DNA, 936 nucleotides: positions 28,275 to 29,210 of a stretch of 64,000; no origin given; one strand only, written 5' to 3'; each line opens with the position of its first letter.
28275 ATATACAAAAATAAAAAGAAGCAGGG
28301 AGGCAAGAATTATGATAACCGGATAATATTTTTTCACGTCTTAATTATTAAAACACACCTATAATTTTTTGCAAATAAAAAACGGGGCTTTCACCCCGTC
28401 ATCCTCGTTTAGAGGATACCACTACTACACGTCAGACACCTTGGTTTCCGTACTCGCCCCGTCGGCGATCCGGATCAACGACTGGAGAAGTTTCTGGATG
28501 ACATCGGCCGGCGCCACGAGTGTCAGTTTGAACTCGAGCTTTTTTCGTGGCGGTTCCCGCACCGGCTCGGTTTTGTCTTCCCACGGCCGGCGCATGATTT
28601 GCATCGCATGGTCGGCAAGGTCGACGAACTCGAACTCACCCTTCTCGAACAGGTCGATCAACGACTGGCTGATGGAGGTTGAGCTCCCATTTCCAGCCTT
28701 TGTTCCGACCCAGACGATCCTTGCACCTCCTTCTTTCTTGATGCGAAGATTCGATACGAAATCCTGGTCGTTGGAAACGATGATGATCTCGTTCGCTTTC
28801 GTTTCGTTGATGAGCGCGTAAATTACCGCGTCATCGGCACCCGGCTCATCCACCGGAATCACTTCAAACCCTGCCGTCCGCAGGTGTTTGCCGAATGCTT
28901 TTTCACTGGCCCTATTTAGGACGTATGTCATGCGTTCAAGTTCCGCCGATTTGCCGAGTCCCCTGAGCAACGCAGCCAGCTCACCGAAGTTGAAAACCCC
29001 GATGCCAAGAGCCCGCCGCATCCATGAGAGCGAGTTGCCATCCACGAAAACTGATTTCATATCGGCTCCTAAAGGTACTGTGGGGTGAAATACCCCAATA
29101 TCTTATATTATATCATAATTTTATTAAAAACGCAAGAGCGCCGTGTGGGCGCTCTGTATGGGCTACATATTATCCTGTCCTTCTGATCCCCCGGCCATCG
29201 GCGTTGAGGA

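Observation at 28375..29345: Second high-GC islet: zinc-ribbon mini-protein + NYN-domain nuclease cassette between secD and the nuclease/secA block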

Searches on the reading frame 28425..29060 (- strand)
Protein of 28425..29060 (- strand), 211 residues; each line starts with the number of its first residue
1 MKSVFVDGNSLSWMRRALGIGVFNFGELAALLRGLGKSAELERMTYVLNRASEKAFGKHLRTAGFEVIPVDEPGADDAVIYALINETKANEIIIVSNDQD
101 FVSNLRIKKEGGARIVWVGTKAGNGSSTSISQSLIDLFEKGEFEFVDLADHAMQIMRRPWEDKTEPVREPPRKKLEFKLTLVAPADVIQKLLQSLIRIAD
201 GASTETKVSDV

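Call 4: search_protein_families(library=pfam, proteins=[window:28425-29060:-], max_evalue=0.1)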
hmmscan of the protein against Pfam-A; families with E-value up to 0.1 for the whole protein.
window:28425-29060:- (211 aa): 6 families
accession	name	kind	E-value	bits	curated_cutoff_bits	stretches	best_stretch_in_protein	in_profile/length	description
PF01936.24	NYN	-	1.6e-06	29.1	24.2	1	3-129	3-129/145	NYN domain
PF18480.7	DUF5615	-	4.1e-05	23.8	23.8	1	46-140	3-94/110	Domain of unknown function (DUF5615)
PF25199.1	nSTAND_NTPase5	-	0.0085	16.4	34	1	91-139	18-67/145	Novel STAND NTPase 5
PF02739.22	5_3_exonuc_N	-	0.044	13.9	34.3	1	58-102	90-135/164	5'-3' exonuclease, N-terminal resolvase-like domain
PF01850.27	PIN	-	0.056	14.5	23.6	0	21-101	34-114/120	PIN domain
PF18478.7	PIN_10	-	0.064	13.8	26.2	0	46-115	3-79/84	PIN like domain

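Call 5: search_protein_families(library=ncbifam, proteins=[window:28425-29060:-], max_evalue=0.1)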
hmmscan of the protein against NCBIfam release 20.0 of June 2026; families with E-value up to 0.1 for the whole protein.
window:28425-29060:- (211 aa): 0 families

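Call 7: find_homologous_proteins(query=window:28425-29060:-)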
Query window:28425-29060:- (211 aa): 1 proteins with E <= 0.001 among 467 candidates.
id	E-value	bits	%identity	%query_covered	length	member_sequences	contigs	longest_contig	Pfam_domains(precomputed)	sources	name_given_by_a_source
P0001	4.9e-131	452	100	100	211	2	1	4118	PF01936.25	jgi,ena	-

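Call 12: search_protein_families(library=padloc, proteins=[window:28425-29060:-], max_evalue=0.1)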
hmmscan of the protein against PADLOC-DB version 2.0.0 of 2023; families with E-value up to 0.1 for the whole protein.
window:28425-29060:- (211 aa): 3 families
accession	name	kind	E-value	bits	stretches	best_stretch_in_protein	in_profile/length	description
PDLC01154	NYN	-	0.0015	16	1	3-123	149-280/310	"LabA-like protein, NYN family nuclease"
PDLC04619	PDC-M38B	-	0.0068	14.1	1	63-109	141-186/240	-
PDLC04620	PDC-M38B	-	0.011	13.3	1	67-106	145-184/250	-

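Call 13: search_protein_families(library=phrogs, proteins=[window:28425-29060:-], max_evalue=0.1)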
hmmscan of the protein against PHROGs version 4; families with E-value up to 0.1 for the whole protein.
window:28425-29060:- (211 aa): 0 families

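Call 15: search_protein_representatives(protein=window:28425-29060:-)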
Query: 211 residues. Proteins with E-value up to 0.001 (for the whole library): 128; up to 1e-10: 62; up to 1e-30: 1. The best 128 are listed.
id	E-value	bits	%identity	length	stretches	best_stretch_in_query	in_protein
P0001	1.6e-131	452.2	100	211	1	1-211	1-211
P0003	1.1e-28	116.5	42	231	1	1-168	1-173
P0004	3.3e-27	111.7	38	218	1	2-198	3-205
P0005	2.3e-25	105.7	36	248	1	1-194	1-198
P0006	2.4e-25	105.6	41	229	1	2-185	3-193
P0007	2.1e-24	102.6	38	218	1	2-198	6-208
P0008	2.3e-23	99.1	46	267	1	2-164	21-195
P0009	1.1e-22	96.9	39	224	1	1-169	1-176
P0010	1.6e-22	96.4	36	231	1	1-185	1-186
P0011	5.0e-22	94.8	39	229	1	2-172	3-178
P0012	5.0e-21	91.5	39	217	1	2-184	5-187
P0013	4.1e-20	88.6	36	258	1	2-195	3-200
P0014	8.1e-19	84.3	38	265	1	2-171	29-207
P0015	2.4e-17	79.5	41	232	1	1-163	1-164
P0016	4.1e-17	78.7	41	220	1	2-153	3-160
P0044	1.1e-12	64.3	35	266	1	3-168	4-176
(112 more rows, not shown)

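Call 19: find_related_loci(query=A2, collection=genome_contigs, flank=6000)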
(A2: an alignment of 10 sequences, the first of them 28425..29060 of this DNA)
Query A2 (211 aa) in genome_contigs; peptide patterns used: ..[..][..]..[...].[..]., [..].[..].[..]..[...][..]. (x = any residue, [..] = any of these).
42 stretches matched a pattern; 3 encode a relative of the query (tblastn E <= 1e-3); 3 distinct loci.
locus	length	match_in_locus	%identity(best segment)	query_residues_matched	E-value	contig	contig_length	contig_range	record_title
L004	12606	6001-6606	37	2-197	1e-30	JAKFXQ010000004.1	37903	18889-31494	MAG: Patescibacteria group bacterium isolate ND3_Bin_31 ND3_0000185, whole genome shotgun sequence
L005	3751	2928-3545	35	2-199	3e-29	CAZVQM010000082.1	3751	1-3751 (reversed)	MAG TPA_asm: uncultured Candidatus Saccharibacteria bacterium isolate SRP050083_co1_421 genome assembly, contig: NODE_16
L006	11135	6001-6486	28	1-158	1e-8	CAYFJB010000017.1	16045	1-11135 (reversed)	MAG TPA_asm: uncultured Candidatus Saccharibacteria bacterium isolate ERP013524_co1_131 genome assembly, contig: NODE_64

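Call 20: find_related_loci(query=A2, collection=metagenome_contigs, flank=5000)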
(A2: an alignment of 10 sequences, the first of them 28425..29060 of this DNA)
Query A2 (211 aa) in metagenome_contigs; peptide patterns used: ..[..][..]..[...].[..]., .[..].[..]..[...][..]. (x = any residue, [..] = any of these).
600 stretches matched a pattern, but none encodes a relative of the query by tblastn (E <= 1e-3).

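Call 21: find_homologous_proteins(query=A1, max_evalue=0.00001)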
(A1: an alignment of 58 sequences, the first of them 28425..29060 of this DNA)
Query A1 (58 sequences) (211 aa, profile of the alignment): 4 proteins with E <= 0.00001 among 8000 candidates.
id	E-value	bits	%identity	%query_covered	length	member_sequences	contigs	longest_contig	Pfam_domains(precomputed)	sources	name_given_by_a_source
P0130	1.1e-63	233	33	85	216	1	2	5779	PF01936.25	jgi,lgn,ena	-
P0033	3.9e-56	208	30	80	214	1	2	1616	-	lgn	-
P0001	2.0e-55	206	100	100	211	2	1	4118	PF01936.25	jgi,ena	-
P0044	1.3e-53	200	33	79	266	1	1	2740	-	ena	-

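Call 24: find_encoding_contigs(protein=P0130, flank=5000, max_places=4)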
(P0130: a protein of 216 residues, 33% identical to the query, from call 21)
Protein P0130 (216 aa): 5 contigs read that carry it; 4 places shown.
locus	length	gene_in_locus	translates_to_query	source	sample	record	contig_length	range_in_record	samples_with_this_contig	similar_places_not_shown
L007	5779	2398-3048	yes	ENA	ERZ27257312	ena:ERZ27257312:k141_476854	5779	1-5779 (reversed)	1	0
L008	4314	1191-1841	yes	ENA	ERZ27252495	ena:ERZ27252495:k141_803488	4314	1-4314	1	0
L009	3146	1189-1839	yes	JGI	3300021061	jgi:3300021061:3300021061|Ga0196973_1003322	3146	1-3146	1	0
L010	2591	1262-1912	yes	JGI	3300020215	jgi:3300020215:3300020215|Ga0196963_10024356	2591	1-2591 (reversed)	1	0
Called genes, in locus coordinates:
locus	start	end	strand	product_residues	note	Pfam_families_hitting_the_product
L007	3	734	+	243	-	?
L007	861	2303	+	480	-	PF00704:Glyco_hydro_18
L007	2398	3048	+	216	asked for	PF01936:NYN (faint)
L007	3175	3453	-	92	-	-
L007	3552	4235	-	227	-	PF06707:DUF1194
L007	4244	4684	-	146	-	PF16156:DUF4864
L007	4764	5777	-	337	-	?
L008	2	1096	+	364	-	?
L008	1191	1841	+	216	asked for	PF01936:NYN (faint)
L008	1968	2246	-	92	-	-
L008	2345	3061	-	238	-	PF06707:DUF1194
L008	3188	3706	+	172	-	PF00578:AhpC-TSA, PF08534:Redoxin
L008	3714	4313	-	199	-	?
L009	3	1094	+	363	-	?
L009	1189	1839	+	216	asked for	PF01936:NYN (faint)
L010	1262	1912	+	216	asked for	PF01936:NYN (faint)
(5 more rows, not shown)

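Call 25: find_encoding_contigs(protein=P0003, flank=5000, max_places=4)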
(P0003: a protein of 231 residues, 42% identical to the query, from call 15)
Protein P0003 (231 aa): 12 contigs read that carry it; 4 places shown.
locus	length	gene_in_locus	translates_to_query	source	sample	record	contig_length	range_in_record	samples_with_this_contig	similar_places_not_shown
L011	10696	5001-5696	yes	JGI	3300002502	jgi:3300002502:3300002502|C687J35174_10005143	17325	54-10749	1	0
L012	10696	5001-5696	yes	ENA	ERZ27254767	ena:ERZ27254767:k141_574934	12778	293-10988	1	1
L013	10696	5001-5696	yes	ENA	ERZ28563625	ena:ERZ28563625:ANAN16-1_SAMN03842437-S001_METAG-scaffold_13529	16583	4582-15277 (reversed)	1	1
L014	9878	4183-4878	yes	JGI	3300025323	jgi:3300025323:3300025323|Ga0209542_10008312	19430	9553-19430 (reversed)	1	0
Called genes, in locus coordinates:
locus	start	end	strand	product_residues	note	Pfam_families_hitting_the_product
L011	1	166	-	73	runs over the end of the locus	?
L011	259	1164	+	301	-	-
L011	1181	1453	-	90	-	-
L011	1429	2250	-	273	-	-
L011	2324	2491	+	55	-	-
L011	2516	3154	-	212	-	-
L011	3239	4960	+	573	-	PF01411:tRNA-synt_2c, PF07973:tRNA_SAD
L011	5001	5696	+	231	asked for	PF01936:NYN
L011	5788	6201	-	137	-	PF18902:DUF5658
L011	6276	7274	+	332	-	PF01207:Dus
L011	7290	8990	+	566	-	-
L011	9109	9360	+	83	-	PF01176:eIF-1a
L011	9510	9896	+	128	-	PF00416:Ribosomal_S13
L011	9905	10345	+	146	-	PF00411:Ribosomal_S11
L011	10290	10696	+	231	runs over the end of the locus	PF00163:Ribosomal_S4, PF22421:SYY_C-terminal (weak), PF01479:S4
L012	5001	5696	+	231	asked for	PF01936:NYN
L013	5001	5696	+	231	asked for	PF01936:NYN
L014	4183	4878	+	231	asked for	PF01936:NYN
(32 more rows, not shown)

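Call 26: find_encoding_contigs(protein=P0044, flank=5000, max_places=4)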
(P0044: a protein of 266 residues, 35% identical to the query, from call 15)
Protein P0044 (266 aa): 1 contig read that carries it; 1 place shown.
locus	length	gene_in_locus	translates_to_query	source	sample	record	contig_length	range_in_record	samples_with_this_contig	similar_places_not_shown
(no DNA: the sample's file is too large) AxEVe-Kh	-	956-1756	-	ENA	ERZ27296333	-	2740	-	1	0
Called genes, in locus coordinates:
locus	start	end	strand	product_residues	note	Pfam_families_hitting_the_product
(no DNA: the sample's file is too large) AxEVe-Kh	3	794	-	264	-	?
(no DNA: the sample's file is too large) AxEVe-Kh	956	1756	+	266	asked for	-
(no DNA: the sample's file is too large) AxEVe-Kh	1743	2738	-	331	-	?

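Call 27: find_encoding_contigs(protein=P0004, flank=4000, max_places=2)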
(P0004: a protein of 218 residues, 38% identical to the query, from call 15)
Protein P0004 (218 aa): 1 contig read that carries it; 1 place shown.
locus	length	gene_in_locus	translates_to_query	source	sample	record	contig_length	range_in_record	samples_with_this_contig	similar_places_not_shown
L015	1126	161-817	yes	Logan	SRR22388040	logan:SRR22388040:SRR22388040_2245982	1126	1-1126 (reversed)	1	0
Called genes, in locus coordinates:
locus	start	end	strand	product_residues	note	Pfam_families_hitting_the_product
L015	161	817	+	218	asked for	PF01936:NYN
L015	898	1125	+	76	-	?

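Call 28: find_encoding_contigs(protein=P0005, flank=4000, max_places=2)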
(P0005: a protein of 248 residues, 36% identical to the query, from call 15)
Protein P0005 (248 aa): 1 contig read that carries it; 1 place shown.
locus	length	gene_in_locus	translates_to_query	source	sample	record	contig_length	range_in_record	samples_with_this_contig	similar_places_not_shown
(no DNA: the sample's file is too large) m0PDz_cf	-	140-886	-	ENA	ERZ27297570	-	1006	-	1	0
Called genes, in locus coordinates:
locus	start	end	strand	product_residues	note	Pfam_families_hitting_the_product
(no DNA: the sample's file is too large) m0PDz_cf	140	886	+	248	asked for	-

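Call 29: find_encoding_contigs(protein=P0006, flank=4000, max_places=2)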
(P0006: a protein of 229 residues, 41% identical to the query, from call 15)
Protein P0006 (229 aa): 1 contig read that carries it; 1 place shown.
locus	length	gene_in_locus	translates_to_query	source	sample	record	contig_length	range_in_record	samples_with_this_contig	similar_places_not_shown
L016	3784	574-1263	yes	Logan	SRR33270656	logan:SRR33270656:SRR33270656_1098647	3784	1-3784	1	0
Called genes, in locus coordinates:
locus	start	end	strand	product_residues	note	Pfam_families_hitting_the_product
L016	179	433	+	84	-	-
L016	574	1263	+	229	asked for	-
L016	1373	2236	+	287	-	-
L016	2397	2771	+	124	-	-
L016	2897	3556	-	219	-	PF00175:NAD_binding_1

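Call 30: find_encoding_contigs(protein=P0008, flank=4000, max_places=2)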
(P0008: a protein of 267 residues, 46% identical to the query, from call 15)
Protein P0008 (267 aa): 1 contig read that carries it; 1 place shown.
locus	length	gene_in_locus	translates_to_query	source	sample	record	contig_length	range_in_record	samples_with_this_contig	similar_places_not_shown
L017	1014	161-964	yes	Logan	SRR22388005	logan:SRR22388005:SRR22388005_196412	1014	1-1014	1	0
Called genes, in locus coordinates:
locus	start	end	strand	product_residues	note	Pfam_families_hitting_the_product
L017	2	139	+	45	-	?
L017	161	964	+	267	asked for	-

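Call 36: search_solved_structures(query=A1, max_evalue=1, show_alignments=2)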
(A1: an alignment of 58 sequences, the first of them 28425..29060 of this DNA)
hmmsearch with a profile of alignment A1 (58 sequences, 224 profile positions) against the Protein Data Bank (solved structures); distinct sequences matched with E-value up to 1: 5.
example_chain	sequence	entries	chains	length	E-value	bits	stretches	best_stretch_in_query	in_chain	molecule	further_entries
2qip_A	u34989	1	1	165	3.9e-06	29.8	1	3-127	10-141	Protein of unknown function VPA0982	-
2l82_A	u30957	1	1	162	0.021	17.6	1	86-136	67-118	DESIGNED PROTEIN OR32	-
4ywh_A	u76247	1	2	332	0.049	16.4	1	61-125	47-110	ABC TRANSPORTER SOLUTE BINDING PROTEIN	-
3urm_A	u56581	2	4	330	0.1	15.3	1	59-125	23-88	Multiple sugar-binding periplasmic receptor ChvE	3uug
6fdl_A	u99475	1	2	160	0.54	13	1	60-132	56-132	Meiosis regulator and mRNA stability factor 1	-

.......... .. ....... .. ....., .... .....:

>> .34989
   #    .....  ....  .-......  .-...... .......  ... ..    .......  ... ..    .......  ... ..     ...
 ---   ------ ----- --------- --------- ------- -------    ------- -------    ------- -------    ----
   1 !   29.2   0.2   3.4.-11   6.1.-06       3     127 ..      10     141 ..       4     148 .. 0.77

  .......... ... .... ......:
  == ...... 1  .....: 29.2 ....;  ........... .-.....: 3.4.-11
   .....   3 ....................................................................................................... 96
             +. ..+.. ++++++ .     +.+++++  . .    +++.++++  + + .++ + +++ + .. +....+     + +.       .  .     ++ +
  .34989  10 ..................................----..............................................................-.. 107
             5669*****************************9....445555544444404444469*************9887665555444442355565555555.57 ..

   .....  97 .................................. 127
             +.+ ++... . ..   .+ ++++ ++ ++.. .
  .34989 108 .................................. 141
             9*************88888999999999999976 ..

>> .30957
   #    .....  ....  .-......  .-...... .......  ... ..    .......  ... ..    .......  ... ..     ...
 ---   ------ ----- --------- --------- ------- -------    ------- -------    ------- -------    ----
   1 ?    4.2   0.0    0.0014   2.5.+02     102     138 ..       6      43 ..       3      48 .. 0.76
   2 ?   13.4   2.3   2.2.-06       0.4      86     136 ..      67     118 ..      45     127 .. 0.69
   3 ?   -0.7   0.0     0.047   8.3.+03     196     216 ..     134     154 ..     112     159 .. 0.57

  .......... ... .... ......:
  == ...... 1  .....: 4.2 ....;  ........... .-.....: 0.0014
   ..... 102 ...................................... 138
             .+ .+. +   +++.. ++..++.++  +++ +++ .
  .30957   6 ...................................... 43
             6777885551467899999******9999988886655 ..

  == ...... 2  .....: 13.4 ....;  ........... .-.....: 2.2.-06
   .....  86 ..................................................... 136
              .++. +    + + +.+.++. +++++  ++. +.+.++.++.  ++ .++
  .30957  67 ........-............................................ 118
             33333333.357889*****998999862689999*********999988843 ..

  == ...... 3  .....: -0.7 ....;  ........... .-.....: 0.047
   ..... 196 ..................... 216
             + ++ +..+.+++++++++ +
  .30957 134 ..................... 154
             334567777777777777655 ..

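Call 42: list_cluster_members(proteins=[P0001, P0003, P0004, P0006, P0007, P0009, P0010, P0011, P0012, P0013])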
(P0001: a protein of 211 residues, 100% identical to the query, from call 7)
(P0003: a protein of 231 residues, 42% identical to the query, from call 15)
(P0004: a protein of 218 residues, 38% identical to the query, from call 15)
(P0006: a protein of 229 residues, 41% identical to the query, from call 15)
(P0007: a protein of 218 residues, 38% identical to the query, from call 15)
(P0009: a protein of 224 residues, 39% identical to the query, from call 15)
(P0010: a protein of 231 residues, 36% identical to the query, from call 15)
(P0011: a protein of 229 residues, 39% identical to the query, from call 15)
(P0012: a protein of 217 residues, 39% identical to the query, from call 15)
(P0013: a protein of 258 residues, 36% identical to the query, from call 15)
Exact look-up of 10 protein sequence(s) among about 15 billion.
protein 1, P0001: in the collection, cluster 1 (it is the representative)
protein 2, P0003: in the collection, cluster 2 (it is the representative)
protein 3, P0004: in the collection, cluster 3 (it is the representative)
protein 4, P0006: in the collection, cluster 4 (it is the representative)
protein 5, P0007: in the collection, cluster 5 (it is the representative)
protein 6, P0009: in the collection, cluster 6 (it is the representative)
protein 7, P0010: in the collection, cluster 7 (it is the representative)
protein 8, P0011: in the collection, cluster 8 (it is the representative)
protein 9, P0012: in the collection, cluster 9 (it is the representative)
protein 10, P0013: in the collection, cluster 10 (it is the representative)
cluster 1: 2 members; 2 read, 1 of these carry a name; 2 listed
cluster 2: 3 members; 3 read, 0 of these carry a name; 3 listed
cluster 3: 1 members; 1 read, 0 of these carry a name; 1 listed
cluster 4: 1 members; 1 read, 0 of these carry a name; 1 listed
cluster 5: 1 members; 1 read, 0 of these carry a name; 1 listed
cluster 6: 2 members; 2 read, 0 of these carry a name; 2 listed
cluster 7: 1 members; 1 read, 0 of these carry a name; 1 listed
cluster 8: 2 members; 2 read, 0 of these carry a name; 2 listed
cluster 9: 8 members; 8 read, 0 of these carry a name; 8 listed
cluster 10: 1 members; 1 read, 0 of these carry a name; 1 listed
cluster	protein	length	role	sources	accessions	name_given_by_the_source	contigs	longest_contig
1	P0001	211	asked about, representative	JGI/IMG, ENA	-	-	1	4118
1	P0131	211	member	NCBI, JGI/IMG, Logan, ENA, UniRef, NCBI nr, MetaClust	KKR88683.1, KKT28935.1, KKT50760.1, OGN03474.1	MAG: hypothetical protein UW43_C0002G0044 [Candidatus Yanofskybacteria bacterium ... | NYN domain-containing protein n=2 Tax=Parcubacteria group TaxID=1794811 ... | MAG: hypothetical protein UU38_C0004G0045 [Candidatus Wolfebacteria bacterium ...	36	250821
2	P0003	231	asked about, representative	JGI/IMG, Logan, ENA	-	-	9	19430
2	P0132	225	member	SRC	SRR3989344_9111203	-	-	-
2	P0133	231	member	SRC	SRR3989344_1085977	-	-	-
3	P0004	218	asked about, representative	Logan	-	-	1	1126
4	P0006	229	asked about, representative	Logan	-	-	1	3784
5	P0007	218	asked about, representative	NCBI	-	-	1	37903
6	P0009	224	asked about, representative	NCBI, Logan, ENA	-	-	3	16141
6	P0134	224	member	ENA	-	-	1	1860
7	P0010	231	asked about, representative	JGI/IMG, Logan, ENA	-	-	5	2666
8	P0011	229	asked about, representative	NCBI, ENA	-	-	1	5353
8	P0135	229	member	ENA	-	-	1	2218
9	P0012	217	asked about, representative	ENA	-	-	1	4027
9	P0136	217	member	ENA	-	-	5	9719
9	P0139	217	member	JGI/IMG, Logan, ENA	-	-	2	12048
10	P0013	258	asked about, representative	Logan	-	-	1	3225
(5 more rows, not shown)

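Call 43: predict_structure(alignment_id=A1)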
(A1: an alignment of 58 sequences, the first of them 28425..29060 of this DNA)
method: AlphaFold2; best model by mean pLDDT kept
length: 211 residues; sequences in the alignment: 58
mean_pLDDT: 94.5   pTM: 0.80
mean pLDDT of the five models: 94.5, 94.0, 94.0, 93.7, 93.3
residues with pLDDT >= 90: 174; 70-90: 35; 50-70: 2; < 50: 0
segments of 3 or more residues with pLDDT < 50: none
pLDDT, mean of each block of 10 residues (from residue 1): 98 97 98 98 98 98 98 97 98 98 98 98 90 97 98 98 86 83 94 90 76 59
secondary structure, 60 per line:
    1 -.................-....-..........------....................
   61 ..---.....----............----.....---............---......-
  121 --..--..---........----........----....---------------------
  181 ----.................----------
elements in order: E2-7 H8-18 E20-23 H25-34 E41-49 H50-62 E66-70 H75-86 E91-95 H99-110 E114-119 H132-139 E144-147 H148-151 E156-159 H185-201
